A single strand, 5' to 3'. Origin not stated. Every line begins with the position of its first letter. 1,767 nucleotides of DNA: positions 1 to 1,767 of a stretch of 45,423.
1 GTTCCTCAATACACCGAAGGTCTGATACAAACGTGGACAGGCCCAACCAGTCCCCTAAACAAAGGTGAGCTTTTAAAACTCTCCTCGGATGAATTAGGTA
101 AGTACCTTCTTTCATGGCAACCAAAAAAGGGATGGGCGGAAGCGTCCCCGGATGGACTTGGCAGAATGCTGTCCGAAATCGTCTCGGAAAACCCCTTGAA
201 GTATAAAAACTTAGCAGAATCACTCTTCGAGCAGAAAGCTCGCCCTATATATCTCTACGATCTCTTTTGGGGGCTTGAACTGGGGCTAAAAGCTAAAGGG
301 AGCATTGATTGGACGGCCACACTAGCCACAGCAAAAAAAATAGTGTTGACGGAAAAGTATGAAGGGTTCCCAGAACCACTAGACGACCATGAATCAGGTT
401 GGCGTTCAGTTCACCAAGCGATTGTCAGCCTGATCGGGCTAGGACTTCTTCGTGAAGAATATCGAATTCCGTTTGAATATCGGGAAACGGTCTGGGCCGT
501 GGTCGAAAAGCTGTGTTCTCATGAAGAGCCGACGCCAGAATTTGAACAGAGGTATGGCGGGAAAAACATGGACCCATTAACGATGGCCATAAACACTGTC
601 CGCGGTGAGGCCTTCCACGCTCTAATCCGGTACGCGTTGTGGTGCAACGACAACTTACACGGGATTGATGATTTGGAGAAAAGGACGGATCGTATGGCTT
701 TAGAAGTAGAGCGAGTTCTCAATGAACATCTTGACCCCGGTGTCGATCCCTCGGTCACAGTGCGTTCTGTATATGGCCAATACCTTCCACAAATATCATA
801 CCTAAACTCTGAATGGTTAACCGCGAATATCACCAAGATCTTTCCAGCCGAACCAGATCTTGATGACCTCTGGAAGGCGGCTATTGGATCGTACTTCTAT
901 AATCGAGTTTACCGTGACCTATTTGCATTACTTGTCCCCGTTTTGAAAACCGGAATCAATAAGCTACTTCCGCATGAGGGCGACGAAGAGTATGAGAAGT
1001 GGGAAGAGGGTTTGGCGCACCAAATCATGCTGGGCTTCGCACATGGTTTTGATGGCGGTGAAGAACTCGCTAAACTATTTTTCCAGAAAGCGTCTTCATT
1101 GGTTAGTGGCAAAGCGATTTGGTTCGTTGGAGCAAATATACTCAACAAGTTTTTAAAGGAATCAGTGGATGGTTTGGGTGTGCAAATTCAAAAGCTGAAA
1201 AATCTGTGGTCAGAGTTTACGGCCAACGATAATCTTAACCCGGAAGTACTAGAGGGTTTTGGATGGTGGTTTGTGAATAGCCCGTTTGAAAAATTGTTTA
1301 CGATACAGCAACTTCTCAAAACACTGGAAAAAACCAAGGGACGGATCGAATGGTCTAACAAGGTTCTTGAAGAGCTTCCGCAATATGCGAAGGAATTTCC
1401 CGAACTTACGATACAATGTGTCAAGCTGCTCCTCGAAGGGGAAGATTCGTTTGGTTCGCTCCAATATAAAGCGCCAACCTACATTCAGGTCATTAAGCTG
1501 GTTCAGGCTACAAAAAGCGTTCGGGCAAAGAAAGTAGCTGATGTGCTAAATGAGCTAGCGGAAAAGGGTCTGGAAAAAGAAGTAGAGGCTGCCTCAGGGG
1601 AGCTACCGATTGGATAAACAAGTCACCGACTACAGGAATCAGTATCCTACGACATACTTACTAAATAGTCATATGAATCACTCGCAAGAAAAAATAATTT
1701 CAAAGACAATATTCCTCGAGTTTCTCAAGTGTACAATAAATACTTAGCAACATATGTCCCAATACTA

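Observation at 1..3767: Co-directional nuclease-rich four-gene module, a candidate uncharacterised defence system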

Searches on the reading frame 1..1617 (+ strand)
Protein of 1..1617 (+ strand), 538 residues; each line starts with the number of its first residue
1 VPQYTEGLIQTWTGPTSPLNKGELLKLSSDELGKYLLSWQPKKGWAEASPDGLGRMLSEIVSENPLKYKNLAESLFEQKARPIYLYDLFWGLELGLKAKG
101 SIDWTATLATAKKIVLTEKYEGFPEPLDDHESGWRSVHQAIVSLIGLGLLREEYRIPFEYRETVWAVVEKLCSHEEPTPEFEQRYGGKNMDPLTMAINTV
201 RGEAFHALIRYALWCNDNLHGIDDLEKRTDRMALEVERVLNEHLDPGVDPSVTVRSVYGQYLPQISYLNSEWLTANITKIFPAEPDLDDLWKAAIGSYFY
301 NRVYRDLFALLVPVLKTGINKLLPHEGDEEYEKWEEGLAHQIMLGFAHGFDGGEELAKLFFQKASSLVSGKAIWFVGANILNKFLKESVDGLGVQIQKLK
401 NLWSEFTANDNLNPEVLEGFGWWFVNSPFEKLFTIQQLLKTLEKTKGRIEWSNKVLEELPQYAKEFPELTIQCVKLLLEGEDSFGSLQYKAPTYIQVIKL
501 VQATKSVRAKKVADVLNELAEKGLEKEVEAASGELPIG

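Call 5: search_protein_families(library=pfam, proteins=[window:1-1617:+], max_evalue=0.01)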
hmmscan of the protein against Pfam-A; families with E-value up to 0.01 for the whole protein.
window:1-1617:+ (538 aa): 0 families

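Call 6: search_protein_families(library=padloc, proteins=[window:1-1617:+], max_evalue=0.01)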
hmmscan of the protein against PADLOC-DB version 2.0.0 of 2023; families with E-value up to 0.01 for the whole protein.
window:1-1617:+ (538 aa): 1 family
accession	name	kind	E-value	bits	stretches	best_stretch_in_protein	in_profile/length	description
PDLC04166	Dsr1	-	2.7e-35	119.5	1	9-363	726-1057/1227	-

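Call 9: find_homologous_proteins(query=window:1-1617:+, max_evalue=0.00001)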
Query window:1-1617:+ (538 aa): 14 proteins with E <= 0.00001 among 8000 candidates.
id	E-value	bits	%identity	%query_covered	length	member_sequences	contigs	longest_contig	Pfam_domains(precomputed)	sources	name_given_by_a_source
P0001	0.0e+0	1231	100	100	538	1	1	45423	-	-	-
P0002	8.5e-100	353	43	74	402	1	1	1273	-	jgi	jgi:hypothetical protein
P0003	4.4e-72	262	32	91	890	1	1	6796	-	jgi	-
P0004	1.2e-64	237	30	98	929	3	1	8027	-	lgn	-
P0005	3.3e-64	236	31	96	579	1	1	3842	-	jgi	-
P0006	5.2e-62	228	30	94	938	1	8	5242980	-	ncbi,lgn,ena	ncbi:MAG: hypothetical protein WB579_10045 [Bryobacteraceae bacterium]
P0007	1.7e-56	210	29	94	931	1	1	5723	-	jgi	jgi:hypothetical protein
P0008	1.8e-55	207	31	97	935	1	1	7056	-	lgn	-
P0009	7.5e-54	201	28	96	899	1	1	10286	-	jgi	jgi:hypothetical protein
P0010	1.1e-53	201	31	95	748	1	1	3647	-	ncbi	ncbi:MAG: hypothetical protein V2A76_05815 [Planctomycetota bacterium]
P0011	1.2e-52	198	32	95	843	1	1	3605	-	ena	-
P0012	3.1e-33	133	38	37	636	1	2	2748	-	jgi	-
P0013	3.2e-29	120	26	78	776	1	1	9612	-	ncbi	ncbi:MAG: hypothetical protein V1685_03465, partial [Parcubacteria group bacterium]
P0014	4.7e-25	106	31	41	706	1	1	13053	-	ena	-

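Call 10: search_protein_families(library=pfam, proteins=[P0003, P0004, P0006, P0007, P0008, P0009, P0013, P0014], max_evalue=0.1)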
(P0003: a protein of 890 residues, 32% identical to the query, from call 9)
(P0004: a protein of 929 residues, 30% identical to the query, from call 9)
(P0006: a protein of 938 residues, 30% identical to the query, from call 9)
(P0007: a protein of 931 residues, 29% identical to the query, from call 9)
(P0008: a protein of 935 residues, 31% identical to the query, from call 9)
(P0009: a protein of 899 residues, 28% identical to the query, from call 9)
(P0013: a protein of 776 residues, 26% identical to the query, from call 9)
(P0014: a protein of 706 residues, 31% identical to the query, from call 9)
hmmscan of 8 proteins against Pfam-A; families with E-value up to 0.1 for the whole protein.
P0003 (890 aa): 0 families

P0004 (929 aa): 0 families

P0006 (938 aa): 0 families

P0007 (931 aa): 0 families

P0008 (935 aa): 0 families

P0009 (899 aa): 1 family
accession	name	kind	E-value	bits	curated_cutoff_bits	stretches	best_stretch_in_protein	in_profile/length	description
PF14850.11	Pro_dh-DNA_bdg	-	0.09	13.7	27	0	80-129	18-63/112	DNA-binding domain of Proline dehydrogenase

P0013 (776 aa): 0 families

P0014 (706 aa): 1 family
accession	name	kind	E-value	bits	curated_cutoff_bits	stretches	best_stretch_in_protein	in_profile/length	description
PF09838.14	DUF2065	-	0.033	14.7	24.3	0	84-117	7-40/56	Uncharacterized protein conserved in bacteria (DUF2065)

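Call 11: search_protein_families(library=padloc, proteins=[P0003, P0004, P0006, P0007, P0008, P0009, P0013, P0014], max_evalue=0.01)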
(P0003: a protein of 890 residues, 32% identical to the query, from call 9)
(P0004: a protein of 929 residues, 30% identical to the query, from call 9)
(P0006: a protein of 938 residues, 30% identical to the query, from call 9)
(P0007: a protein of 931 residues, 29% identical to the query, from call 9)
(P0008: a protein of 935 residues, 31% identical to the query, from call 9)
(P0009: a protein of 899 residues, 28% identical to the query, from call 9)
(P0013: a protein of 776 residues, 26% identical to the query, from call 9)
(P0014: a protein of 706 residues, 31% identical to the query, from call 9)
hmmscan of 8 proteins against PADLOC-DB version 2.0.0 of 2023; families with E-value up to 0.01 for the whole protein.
P0003 (890 aa): 3 families
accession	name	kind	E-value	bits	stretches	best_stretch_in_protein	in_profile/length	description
PDLC04166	Dsr1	-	6.4e-48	161.3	1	164-784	546-1126/1227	-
PDLC04167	Dsr1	-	1.4e-12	44.2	1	163-383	582-805/1248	-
PDLC02183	Dsr1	-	3.7e-05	19.6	1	161-299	613-753/1275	-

P0004 (929 aa): 1 family
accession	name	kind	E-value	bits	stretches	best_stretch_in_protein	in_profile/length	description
PDLC04166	Dsr1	-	2.5e-40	136.1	1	222-706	543-1010/1227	-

P0006 (938 aa): 1 family
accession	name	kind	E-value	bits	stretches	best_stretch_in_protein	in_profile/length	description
PDLC04166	Dsr1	-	5e-30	102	1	414-804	727-1094/1227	-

P0007 (931 aa): 2 families
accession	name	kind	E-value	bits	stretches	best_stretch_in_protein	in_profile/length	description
PDLC04166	Dsr1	-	3.2e-36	122.5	1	147-723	467-1022/1227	-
PDLC04167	Dsr1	-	0.0063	12.2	0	220-407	570-758/1248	-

P0008 (935 aa): 2 families
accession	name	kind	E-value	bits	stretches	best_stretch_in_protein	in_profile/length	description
PDLC04166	Dsr1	-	2.2e-39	133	1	14-811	310-1106/1227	-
PDLC04167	Dsr1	-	1.2e-07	27.9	1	213-349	576-714/1248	-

P0009 (899 aa): 1 family
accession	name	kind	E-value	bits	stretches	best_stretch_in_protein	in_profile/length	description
PDLC04166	Dsr1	-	1.8e-24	83.6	1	59-653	455-1012/1227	-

P0013 (776 aa): 1 family
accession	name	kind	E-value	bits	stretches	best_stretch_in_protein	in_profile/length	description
PDLC04166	Dsr1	-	4.9e-16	55.7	1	107-576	627-1041/1227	-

P0014 (706 aa): 2 families
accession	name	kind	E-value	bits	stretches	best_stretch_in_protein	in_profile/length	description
PDLC04166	Dsr1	-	2.8e-20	69.7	1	241-636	543-919/1227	-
PDLC04167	Dsr1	-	4.6e-06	22.6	1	240-456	579-806/1248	-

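Call 12: find_encoding_contigs(protein=P0006, flank=8000, max_places=4)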
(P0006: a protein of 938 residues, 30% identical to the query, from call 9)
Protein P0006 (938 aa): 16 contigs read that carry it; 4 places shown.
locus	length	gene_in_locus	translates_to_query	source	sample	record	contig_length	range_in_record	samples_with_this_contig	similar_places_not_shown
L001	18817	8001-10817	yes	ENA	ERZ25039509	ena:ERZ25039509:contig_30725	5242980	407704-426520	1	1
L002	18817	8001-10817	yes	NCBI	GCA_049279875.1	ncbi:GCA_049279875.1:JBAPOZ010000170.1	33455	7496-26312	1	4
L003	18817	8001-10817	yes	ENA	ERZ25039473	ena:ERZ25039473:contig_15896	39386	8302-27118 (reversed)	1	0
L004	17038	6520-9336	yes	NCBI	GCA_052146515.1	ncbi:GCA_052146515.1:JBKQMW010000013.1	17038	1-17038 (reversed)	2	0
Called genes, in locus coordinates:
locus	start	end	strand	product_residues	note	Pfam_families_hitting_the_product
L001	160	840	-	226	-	-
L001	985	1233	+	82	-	PF01192:RNA_pol_Rpb6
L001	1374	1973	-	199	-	-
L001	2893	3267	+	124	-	-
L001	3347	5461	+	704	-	-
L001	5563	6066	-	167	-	PF02687:FtsX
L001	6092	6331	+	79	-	-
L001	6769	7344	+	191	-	-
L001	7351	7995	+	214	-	-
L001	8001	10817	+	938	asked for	-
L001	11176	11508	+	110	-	-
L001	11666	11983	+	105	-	PF13408:Zn_ribbon_recom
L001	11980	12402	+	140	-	-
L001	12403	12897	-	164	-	PF00903:Glyoxalase, PF18029:Glyoxalase_6 (faint)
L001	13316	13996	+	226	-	-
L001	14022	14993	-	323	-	-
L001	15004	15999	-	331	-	-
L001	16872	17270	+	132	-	-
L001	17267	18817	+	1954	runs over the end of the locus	PF05593:RHS_repeat (faint)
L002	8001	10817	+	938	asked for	-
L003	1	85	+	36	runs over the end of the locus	-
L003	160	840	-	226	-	-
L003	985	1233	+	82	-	PF01192:RNA_pol_Rpb6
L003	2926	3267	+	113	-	-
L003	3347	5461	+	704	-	-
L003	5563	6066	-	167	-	PF02687:FtsX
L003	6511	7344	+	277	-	-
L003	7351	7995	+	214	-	-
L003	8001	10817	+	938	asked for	-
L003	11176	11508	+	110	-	-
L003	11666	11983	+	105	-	PF13408:Zn_ribbon_recom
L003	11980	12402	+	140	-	-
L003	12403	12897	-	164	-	PF00903:Glyoxalase, PF18029:Glyoxalase_6 (faint)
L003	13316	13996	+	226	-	-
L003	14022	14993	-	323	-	-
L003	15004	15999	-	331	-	-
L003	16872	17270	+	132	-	-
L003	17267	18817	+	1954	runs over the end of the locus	PF05593:RHS_repeat (faint)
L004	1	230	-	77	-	?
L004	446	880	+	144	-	-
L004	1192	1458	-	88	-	-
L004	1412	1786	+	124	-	-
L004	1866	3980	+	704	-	-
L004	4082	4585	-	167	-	PF02687:FtsX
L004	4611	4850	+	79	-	-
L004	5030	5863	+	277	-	-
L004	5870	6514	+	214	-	-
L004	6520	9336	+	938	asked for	-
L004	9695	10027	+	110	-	-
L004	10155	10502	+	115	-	PF13408:Zn_ribbon_recom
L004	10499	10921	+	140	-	-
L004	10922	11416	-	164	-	PF00903:Glyoxalase, PF18029:Glyoxalase_6 (faint)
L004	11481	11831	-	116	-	-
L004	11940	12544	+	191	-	-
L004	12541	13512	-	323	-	-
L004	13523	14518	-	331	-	-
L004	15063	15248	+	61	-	-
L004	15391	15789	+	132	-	-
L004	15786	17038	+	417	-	?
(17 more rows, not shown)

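Call 13: find_encoding_contigs(protein=P0009, flank=8000, max_places=3)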
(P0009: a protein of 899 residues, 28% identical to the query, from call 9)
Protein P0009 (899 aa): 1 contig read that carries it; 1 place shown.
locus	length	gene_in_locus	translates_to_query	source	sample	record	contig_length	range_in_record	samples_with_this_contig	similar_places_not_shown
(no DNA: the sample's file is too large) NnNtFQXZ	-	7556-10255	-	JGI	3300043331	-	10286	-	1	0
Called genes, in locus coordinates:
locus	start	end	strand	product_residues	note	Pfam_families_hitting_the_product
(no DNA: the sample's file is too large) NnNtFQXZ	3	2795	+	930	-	PF00176:SNF2-rel_dom, PF00271:Helicase_C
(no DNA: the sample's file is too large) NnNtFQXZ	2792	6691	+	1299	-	PF20464:MmeI_N (weak), PF02384:N6_Mtase (weak), PF20473:MmeI_Mtase (weak), PF07669:Eco57I, PF20473:MmeI_Mtase, PF20466:MmeI_TRD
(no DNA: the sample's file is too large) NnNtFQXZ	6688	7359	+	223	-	-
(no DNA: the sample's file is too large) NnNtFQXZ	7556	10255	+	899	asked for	-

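Call 14: find_encoding_contigs(protein=P0004, flank=8000, max_places=3)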
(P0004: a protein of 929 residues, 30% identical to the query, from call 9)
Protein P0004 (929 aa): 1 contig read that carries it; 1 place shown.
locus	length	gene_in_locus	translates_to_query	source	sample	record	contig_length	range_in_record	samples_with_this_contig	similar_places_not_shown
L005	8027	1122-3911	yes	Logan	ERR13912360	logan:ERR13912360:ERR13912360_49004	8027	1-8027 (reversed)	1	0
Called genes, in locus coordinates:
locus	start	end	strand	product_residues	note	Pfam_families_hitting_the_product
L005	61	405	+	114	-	-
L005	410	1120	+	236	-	-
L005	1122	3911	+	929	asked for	-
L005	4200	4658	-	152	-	-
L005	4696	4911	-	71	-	PF00589:Phage_integrase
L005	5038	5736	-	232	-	PF14659:Phage_int_SAM_3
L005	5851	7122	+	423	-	-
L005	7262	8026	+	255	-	?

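Call 15: search_protein_families(library=pfam, proteins=[L001:7351-7995:+, L005:410-1120:+, L001:6769-7344:+, L005:61-405:+, L001:11176-11508:+, L001:11980-12402:+, L005:4200-4658:-, L003:6511-7344:+], max_evalue=0.1)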
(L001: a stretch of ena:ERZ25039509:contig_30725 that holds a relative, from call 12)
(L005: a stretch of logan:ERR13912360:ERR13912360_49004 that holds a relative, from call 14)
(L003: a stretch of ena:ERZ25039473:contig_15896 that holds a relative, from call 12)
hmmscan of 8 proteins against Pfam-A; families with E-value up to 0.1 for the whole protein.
L001:7351-7995:+ (214 aa): 1 family
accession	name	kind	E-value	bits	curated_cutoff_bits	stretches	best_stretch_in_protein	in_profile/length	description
PF18165.6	pP_pnuc_1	-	0.065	13.3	26.3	0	32-62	12-41/133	Predicted pPIWI-associating nuclease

L005:410-1120:+ (236 aa): 1 family
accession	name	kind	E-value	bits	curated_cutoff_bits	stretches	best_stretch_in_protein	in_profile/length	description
PF18165.6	pP_pnuc_1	-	0.0021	18.1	26.3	1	46-84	3-41/133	Predicted pPIWI-associating nuclease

L001:6769-7344:+ (191 aa): 1 family
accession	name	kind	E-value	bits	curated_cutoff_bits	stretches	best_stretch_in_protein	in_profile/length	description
PF18735.6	HEPN_RiboL-PSP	-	0.09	13.1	28.4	0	115-163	144-189/191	RiboL-PSP-HEPN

L005:61-405:+ (114 aa): 1 family
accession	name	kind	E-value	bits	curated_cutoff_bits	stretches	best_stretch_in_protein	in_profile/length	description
PF25592.1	DUF7937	-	0.068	12.4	31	1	19-65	248-293/402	Domain of unknown function (DUF7937)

L001:11176-11508:+ (110 aa): 0 families

L001:11980-12402:+ (140 aa): 0 families

L005:4200-4658:- (152 aa): 0 families

L003:6511-7344:+ (277 aa): 0 families

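Call 16: search_protein_families(library=padloc, proteins=[L001:7351-7995:+, L005:410-1120:+, L001:6769-7344:+, L005:61-405:+, L001:11176-11508:+, L001:11980-12402:+, L005:4200-4658:-, L003:6511-7344:+, L001:3347-5461:+], max_evalue=0.1)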
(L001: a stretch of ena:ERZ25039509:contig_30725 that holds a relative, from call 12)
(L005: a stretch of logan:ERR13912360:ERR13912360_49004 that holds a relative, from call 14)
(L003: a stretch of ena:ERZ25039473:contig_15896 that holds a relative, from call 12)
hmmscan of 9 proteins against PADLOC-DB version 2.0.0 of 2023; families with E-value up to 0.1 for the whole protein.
L001:7351-7995:+ (214 aa): 0 families

L005:410-1120:+ (236 aa): 1 family
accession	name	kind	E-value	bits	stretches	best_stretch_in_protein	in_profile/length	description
PDLC01966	CARF_HEPN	-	0.0063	13.9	1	190-217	288-315/333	-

L001:6769-7344:+ (191 aa): 1 family
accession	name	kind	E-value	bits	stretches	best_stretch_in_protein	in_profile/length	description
PDLC01032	Csx1/Csm6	-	0.036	11.3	1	69-170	292-377/412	CARF+HEPN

L005:61-405:+ (114 aa): 0 families

L001:11176-11508:+ (110 aa): 0 families

L001:11980-12402:+ (140 aa): 0 families

L005:4200-4658:- (152 aa): 0 families

L003:6511-7344:+ (277 aa): 0 families

L001:3347-5461:+ (704 aa): 0 families

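Call 25: find_related_loci(query=A1, collection=genome_contigs, flank=10000)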
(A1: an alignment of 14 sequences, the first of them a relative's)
Query A1 (538 aa) in genome_contigs; peptide patterns used: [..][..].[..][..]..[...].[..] (x = any residue, [..] = any of these).
136 stretches matched a pattern; 127 encode a relative of the query (tblastn E <= 1e-3); the best 80 are kept; 80 distinct loci.
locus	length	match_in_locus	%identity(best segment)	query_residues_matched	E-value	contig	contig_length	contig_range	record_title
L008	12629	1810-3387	43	1-526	1e-141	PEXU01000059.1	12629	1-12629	MAG: Candidatus Kerfeldbacteria bacterium CG08_land_8_20_14_0_20_40_16 CG08_land_8_20_14_0.20_scaffold_5840_c, whole gen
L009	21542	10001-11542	34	2-516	4e-95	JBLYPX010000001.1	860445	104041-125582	MAG: Candidatus Komeilibacteria bacterium isolate KTG4t2parc1 KTG4t2parc1, whole genome shotgun sequence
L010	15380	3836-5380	35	12-524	2e-93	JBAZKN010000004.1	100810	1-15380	MAG: Patescibacteria group bacterium isolate SO_2017_LW4_144 scaffold_661_c1_LW137-91_2017, whole genome shotgun sequenc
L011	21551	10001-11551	35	2-524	2e-85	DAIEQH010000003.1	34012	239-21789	MAG TPA_asm: Candidatus Nomurabacteria bacterium isolate clean1184 NODE_3_length_34012_cov_7.438515, whole genome shotgu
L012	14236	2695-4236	34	6-524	1e-84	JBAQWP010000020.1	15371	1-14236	MAG: Minisyncoccia bacterium isolate MFD03290_ilm_asm_bin18 k127_131893, whole genome shotgun sequence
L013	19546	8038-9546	34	4-518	4e-84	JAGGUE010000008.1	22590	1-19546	MAG: Candidatus Aenigmatarchaeota archaeon isolate AUK066 PB_MBMC_020_c_000000000045, whole genome shotgun sequence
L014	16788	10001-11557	35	2-525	1e-91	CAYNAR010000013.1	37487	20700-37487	MAG TPA_asm: uncultured Gammaproteobacteria bacterium isolate SRP263991_co2_512 genome assembly, contig: NODE_978_length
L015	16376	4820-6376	32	2-527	2e-76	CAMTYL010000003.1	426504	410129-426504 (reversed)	MAG: uncultured bacterium isolate G04_MAG_00032 genome assembly, contig: G04_MAG_00032_000000000003, whole genome shotgu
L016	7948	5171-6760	32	1-523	3e-74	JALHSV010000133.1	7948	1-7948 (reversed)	MAG: Thermodesulfovibrionales bacterium isolate PFL7 seq_644027, whole genome shotgun sequence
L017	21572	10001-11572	33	6-523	2e-72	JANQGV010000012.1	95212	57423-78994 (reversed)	MAG: Thermodesulfobacteriota bacterium isolate PL23b_bin.63 k99_986827, whole genome shotgun sequence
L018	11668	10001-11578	31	2-524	2e-72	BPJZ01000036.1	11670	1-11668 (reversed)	MAG: Candidatus Poribacteria bacterium KatS3mg115 DNA, contig_7503, whole genome shotgun sequence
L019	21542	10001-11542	35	6-524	1e-91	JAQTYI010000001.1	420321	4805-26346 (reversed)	MAG: Candidatus Portnoybacteria bacterium isolate STC_33 NODE_23_length_420321_cov_6.434135_Sandtown_C, whole genome sho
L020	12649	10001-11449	32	2-481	1e-71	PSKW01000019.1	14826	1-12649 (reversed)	MAG: Gemmataceae bacterium isolate ERB_16_1 NODE_731_length_14826_cov_10.425361, whole genome shotgun sequence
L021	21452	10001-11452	32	2-481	3e-71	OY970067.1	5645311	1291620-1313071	MAG: uncultured candidate division NC10 bacterium isolate MFD01231.bin.c.1 genome assembly, chromosome: 1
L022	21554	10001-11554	32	13-520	2e-71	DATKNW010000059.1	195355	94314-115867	MAG TPA_asm: Verrucomicrobiia bacterium isolate SMAG_U14747 k141_1768984, whole genome shotgun sequence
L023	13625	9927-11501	31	2-523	2e-70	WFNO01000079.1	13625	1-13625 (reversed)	MAG: Gammaproteobacteria bacterium isolate S012_109 k151_337625, whole genome shotgun sequence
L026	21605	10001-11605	32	2-523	6e-69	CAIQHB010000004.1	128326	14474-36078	MAG: uncultured Methanosarcinales archaeon isolate AM-2014-D8_bin-1081 genome assembly, contig: bin-1081:04/81, whole ge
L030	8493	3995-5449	32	2-481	1e-67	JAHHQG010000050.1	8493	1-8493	MAG: Clostridiales bacterium isolate RBS10-35 bin35_contig50, whole genome shotgun sequence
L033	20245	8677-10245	31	12-524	3e-67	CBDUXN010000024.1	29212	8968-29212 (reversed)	MAG TPA_asm: uncultured Thermoplasmata archaeon isolate SRR22302370_concoct_146 genome assembly, contig: ERZ25074855.955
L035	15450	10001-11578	30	11-523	6e-66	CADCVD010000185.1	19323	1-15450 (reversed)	MAG: uncultured Rubrobacteraceae bacterium isolate AVDCRST_MAG37 genome assembly, contig: NODE947, whole genome shotgun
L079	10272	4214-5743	28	11-523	2e-52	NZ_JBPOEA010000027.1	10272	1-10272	Fodinibius sp. SL11 SL11_contig_27, whole genome shotgun sequence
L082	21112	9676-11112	29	16-498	9e-51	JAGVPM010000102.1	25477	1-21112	MAG: Candidatus Goldiibacteriota bacterium isolate DeMMO3_7 c_000000003823, whole genome shotgun sequence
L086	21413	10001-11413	32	2-479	2e-60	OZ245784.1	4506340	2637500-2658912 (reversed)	MAG: Halioglobus sp. isolate 6e664e2f-5aea-400d-8426-2e5d5b195c48 genome assembly, chromosome: 1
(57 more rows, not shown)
